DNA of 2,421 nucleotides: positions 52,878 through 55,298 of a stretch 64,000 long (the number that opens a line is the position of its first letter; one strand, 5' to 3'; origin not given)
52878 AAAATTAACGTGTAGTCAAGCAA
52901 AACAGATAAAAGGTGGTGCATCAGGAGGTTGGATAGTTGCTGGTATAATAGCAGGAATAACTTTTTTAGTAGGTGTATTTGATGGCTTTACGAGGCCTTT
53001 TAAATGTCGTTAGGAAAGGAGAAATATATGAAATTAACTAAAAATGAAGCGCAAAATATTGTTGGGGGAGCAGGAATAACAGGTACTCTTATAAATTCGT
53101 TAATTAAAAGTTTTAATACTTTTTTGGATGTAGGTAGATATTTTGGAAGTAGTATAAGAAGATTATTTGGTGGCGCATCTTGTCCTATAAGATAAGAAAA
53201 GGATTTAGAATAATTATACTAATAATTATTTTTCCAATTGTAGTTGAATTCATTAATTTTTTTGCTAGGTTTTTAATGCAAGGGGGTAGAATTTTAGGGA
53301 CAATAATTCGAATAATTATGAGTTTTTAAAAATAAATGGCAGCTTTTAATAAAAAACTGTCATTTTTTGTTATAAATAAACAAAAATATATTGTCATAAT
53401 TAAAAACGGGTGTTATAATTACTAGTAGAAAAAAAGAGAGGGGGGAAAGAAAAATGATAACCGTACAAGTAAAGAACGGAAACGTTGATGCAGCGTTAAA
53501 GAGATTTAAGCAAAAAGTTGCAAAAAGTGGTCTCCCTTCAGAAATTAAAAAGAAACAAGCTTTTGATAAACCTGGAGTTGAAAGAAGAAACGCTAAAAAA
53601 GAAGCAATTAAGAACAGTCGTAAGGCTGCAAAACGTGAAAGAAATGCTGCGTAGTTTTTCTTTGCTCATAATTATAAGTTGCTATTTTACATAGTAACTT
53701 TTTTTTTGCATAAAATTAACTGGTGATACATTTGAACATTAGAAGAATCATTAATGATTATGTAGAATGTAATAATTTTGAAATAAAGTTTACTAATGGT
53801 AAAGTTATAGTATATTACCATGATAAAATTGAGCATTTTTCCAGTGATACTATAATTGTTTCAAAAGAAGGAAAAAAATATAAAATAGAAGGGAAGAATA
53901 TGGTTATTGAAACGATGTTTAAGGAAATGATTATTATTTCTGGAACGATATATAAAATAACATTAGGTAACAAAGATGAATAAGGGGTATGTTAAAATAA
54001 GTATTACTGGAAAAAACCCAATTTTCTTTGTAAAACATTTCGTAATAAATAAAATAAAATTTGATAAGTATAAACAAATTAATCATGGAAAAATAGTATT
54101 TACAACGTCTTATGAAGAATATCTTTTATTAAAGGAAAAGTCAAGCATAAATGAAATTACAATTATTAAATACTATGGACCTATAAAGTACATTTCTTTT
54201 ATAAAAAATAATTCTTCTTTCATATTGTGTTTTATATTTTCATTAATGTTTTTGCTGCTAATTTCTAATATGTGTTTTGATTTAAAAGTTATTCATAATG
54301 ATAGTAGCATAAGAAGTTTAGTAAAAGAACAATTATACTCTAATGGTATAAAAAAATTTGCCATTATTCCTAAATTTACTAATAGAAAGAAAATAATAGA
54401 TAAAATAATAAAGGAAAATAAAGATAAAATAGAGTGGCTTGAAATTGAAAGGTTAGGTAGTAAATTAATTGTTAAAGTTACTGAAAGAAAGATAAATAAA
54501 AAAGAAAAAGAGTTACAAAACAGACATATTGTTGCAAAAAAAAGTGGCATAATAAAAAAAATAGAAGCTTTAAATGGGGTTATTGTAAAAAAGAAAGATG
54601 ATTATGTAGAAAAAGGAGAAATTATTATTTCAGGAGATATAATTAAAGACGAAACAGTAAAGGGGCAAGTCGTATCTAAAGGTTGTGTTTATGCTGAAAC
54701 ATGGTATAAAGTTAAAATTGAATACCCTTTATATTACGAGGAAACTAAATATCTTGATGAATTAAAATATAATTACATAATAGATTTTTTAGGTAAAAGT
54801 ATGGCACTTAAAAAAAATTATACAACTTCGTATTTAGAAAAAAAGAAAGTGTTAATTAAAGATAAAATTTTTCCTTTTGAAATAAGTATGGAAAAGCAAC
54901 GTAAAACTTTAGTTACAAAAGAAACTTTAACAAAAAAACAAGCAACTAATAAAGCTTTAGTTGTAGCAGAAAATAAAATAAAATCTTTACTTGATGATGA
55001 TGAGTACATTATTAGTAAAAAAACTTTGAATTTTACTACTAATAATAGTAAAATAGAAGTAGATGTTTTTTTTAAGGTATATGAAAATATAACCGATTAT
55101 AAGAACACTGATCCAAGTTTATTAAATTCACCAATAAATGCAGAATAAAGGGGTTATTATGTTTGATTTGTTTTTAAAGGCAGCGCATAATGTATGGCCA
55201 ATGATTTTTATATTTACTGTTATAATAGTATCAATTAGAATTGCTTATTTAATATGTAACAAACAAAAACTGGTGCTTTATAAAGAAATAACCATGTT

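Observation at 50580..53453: Compact two-peptide (class IIb-like) bacteriocin locus inserted between a tRNA-Arg gene and rpsU; both peptide genes missing from the ORF track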

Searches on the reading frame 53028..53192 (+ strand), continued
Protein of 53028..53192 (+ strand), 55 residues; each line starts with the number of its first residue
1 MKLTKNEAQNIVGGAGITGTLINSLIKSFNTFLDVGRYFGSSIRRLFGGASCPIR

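Call 42: find_encoding_contigs(protein=P0329, flank=5000, max_places=1)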
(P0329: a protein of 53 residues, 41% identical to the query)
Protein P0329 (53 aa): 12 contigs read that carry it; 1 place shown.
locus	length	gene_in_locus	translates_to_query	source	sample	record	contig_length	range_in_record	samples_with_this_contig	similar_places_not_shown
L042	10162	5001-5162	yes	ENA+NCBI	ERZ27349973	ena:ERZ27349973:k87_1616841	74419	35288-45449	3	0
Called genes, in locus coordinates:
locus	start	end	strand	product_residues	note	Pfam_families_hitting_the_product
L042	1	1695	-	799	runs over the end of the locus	-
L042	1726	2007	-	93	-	PF13780:DUF4176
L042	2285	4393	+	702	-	PF03412:Peptidase_C39, PF00664:ABC_membrane, PF00005:ABC_tran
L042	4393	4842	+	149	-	-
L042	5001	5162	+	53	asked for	-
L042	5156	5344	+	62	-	-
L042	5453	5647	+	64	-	PF01165:Ribosomal_S21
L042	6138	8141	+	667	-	PF17191:RecG_wedge, PF00270:DEAD, PF04851:ResIII, PF07517:SecA_DEAD (weak), PF22590:Cas3-like_C_2 (faint), PF00271:Helicase_C, PF19833:RecG_dom3_C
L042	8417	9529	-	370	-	PF14657:Arm-DNA-bind_4 (weak), PF14659:Phage_int_SAM_3 (weak), PF00589:Phage_integrase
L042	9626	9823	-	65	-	-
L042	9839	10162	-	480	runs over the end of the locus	PF01076:Mob_Pre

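Call 43: search_protein_families(library=pfam, proteins=[L033:7414-7857:+, L036:7440-7856:+, L040:4384-4713:+, L039:4414-4848:+, L042:4393-4842:+, L033:8153-8332:+, L042:5156-5344:+, L041:4424-4858:+], max_evalue=1)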
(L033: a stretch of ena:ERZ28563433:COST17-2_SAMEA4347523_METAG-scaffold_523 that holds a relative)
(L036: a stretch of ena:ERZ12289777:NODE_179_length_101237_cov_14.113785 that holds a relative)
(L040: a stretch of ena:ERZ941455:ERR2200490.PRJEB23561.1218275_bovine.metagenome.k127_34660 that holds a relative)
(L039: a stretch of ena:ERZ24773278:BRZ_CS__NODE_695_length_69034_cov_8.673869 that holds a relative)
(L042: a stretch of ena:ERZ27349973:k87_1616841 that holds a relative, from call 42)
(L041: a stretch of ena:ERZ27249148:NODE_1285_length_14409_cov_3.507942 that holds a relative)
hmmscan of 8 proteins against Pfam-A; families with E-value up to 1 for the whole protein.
L033:7414-7857:+ (147 aa): 0 families

L036:7440-7856:+ (138 aa): 0 families

L040:4384-4713:+ (109 aa): 0 families

L039:4414-4848:+ (144 aa): 1 family
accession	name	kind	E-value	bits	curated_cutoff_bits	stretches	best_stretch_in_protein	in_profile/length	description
PF08525.16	OapA_N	-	0.034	14.5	20.7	1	22-39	9-26/28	Opacity-associated protein A N-terminal motif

L042:4393-4842:+ (149 aa): 1 family
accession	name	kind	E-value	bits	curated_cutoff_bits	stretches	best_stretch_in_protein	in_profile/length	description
PF15957.10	Comm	-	0.27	11.9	27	1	22-72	11-63/110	Commissureless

L033:8153-8332:+ (59 aa): 0 families

L042:5156-5344:+ (62 aa): 0 families

L041:4424-4858:+ (144 aa): 1 family
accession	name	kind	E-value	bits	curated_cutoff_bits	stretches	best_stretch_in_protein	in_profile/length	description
PF20941.2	DUF6848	-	0.053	14.5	27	1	97-142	6-48/99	Domain of unknown function (DUF6848)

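Call 44: search_dna_similar(query=window:53028-53192:+, collection=plasmids, mode=protein, max_evalue=1)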
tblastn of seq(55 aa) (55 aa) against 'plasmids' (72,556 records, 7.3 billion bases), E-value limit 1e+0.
No match.

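Call 53: find_related_loci(query=A4, collection=metagenome_contigs, flank=5000)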
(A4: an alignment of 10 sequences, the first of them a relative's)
Query A4 (55 aa) in metagenome_contigs; peptide patterns used: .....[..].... (x = any residue, [..] = any of these).
127 stretches matched a pattern; 100 encode a relative of the query (tblastn E <= 1e-3); the best 80 are kept; 80 distinct loci.
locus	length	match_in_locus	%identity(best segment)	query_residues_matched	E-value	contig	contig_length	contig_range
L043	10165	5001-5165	69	1-55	8e-22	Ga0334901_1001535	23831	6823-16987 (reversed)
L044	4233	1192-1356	69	1-55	6e-21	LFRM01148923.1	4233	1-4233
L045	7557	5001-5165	58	1-55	1e-19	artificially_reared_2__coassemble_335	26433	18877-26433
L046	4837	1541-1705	69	1-55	1e-19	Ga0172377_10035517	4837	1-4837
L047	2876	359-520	73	1-55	1e-19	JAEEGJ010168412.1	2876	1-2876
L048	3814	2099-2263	69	1-55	1e-19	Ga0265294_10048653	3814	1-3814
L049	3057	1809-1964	71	4-55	3e-19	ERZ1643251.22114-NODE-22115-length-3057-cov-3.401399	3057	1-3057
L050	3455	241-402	71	1-55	4e-19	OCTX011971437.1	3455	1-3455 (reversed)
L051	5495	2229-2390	71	1-55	4e-19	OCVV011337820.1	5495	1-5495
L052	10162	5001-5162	71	1-55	4e-19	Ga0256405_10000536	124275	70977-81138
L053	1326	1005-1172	70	1-55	6e-19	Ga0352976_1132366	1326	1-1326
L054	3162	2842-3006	60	1-55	1e-18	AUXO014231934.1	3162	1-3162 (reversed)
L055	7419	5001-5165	60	1-55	1e-18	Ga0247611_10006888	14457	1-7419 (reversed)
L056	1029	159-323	60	1-55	6e-19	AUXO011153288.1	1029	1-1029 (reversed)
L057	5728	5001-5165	60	1-55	1e-18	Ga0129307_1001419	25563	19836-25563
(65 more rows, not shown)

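Call 54: find_related_loci(query=A4, collection=viral_contigs, flank=5000)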
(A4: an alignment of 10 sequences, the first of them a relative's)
Query A4 (55 aa) in viral_contigs; peptide patterns used: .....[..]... (x = any residue, [..] = any of these).
4 stretches matched a pattern, but none encodes a relative of the query by tblastn (E <= 1e-3).

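Call 70: predict_structure(alignment_id=A6)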
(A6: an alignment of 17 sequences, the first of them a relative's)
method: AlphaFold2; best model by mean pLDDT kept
length: 102 residues; sequences in the alignment: 17
mean_pLDDT: 58.6   pTM: 0.30
mean pLDDT of the five models: 58.6, 54.9, 50.9, 49.1, 48.0
residues with pLDDT >= 90: 1; 70-90: 18; 50-70: 57; < 50: 26
segments of 3 or more residues with pLDDT < 50: 11-13, 56-67, 98-102
pLDDT, mean of each block of 10 residues (from residue 1): 49 60 87 72 56 51 46 56 60 52 42
secondary structure, 60 per line:
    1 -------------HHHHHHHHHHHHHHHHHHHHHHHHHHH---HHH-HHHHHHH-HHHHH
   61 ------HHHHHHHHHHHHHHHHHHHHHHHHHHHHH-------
elements in order: H14-40 H48-54 H56-60 H67-95

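Call 78: search_protein_families(library=ncbifam, alignment_id=A3, max_evalue=0.1)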
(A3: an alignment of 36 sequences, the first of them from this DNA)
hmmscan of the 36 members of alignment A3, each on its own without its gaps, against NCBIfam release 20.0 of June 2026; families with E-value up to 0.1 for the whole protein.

A. member 1, seq(55 aa): 1 family
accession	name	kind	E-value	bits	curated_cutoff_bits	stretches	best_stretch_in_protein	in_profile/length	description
NF038158.1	lant_leader_L1b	domain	0.0078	16.3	27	1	3-14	17-28/28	class I lanthipeptide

B. families by the number of members that match (of 36 scanned): 12 families
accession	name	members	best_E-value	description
TIGR03949.1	bact_IIb_cerein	12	1.7e-05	class IIb bacteriocin, lactobin A/cerein 7B family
TIGR01847.1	bacteriocin_sig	12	0.00037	bacteriocin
NF038034.1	lactGbeta_entB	8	0.00027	lactococcin G-beta/enterocin 1071B family bacteriocin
NF047798.1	leader_Chryseo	4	0.0013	bacteriocin-like protein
NF038035.1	lactGalph_entA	2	0.037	lactococcin G-alpha/enterocin 1071A family bacteriocin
NF038158.1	lant_leader_L1b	1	0.0078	class I lanthipeptide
NF004983.0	PRK06366.1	1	0.019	acetyl-CoA C-acetyltransferase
NF000539.0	plantaricin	1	0.023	plantaricin C family lantibiotic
NF045747.1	MPN313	1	0.035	MPN313 family protein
TIGR03893.1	lant_SP_1948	1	0.037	lichenicidin A2 family type 2 lantibiotic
NF033456.1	RiPP_CCRG-2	1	0.055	CCRG-2 family RiPP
NF033383.2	induct_EntF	1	0.093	EntF family bacteriocin induction factor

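Call 80: search_protein_families(library=ncbifam, proteins=[P0064, P0070, P0102, P0200], max_evalue=0.01)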
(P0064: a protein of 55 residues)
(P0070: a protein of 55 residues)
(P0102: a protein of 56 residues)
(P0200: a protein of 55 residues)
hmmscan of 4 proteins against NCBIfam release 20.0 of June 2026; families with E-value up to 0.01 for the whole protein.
P0064 (55 aa): 0 families

P0070 (55 aa): 2 families
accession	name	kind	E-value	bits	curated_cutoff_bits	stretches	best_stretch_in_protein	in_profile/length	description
TIGR03949.1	bact_IIb_cerein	subfamily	0.00058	19.6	21.5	1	2-23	2-23/45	class IIb bacteriocin, lactobin A/cerein 7B family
TIGR01847.1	bacteriocin_sig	domain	0.0053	17.3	15.7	0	1-15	1-15/15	bacteriocin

P0102 (56 aa): 3 families
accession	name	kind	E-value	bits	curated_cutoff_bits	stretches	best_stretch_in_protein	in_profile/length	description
TIGR03949.1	bact_IIb_cerein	subfamily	0.00021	21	21.5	1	2-16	2-16/45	class IIb bacteriocin, lactobin A/cerein 7B family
TIGR01847.1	bacteriocin_sig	domain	0.00037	20.8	15.7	1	1-15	1-15/15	bacteriocin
NF038034.1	lactGbeta_entB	subfamily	0.0079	16.4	37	1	4-19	1-16/38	lactococcin G-beta/enterocin 1071B family bacteriocin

P0200 (55 aa): 0 families

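Call 84: search_protein_families(library=pfam, proteins=[L005:873-1811:-, L052:5368-6207:+], max_evalue=0.001)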
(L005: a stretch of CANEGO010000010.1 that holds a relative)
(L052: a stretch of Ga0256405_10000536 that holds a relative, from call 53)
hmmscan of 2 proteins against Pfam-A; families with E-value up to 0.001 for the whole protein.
L005:873-1811:- (312 aa): 2 families
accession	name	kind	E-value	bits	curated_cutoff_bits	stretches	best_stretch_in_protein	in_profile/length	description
PF00781.29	DAGK_cat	-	7.2e-16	58.4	23.6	1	10-129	3-123/125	Diacylglycerol kinase catalytic domain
PF01513.26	NAD_kinase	-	0.00092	20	25.5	0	6-85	23-97/130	ATP-NAD kinase N-terminal domain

L052:5368-6207:+ (279 aa): 1 family
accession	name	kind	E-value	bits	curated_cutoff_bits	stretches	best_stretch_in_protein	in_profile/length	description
PF02498.22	Bro-N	-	1.9e-09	38.4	25.6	1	15-111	2-93/96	BRO family, N-terminal domain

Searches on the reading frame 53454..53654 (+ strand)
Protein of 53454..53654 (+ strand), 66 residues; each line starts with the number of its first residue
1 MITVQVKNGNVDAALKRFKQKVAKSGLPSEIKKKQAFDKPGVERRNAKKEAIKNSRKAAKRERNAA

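Call 6: search_protein_families(library=pfam, proteins=[window:53454-53654:+], max_evalue=1)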
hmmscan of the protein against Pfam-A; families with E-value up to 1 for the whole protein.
window:53454-53654:+ (66 aa): 1 family
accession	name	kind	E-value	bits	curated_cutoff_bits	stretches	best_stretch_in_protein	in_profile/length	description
PF01165.25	Ribosomal_S21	-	8.7e-17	61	27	1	3-54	1-53/55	Ribosomal protein S21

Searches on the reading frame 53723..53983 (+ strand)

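Call 6: search_protein_families(library=pfam, proteins=[window:53723-53983:+], max_evalue=1)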
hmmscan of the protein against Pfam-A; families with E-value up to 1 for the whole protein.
window:53723-53983:+ (86 aa): 4 families
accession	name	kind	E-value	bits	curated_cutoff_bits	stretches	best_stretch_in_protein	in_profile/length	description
PF07873.16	YabP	-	2.1e-08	34.3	27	1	25-79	8-62/64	YabP family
PF13157.11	Enas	-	0.011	16.1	22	1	7-80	9-81/112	Endospore appendages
PF05481.17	Myco_19_kDa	-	0.18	12.6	23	1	13-63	53-99/117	Mycobacterium 19 kDa lipoprotein antigen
PF23337.1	PTHB1_pf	-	0.18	12.2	24.7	1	41-61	58-78/110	PTHB1 platform domain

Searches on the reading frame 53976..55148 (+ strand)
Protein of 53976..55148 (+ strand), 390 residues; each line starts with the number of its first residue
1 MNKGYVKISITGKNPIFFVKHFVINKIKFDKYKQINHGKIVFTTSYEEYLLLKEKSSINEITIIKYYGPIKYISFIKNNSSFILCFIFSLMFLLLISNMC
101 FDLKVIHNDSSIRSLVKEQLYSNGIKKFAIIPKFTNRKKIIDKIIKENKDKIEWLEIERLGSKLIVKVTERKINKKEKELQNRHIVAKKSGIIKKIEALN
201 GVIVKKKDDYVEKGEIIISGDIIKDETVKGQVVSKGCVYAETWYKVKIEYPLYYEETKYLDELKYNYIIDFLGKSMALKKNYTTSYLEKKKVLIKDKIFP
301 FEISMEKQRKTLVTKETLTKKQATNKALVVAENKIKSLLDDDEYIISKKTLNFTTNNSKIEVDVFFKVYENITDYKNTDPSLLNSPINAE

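Call 6: search_protein_families(library=pfam, proteins=[window:53976-55148:+], max_evalue=1)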
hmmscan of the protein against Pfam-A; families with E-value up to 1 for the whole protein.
window:53976-55148:+ (390 aa): 1 family
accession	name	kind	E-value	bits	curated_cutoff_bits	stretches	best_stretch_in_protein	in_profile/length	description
PF06898.16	YqfD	-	1.8e-61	208.6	25.2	1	3-372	4-379/379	Putative stage IV sporulation protein YqfD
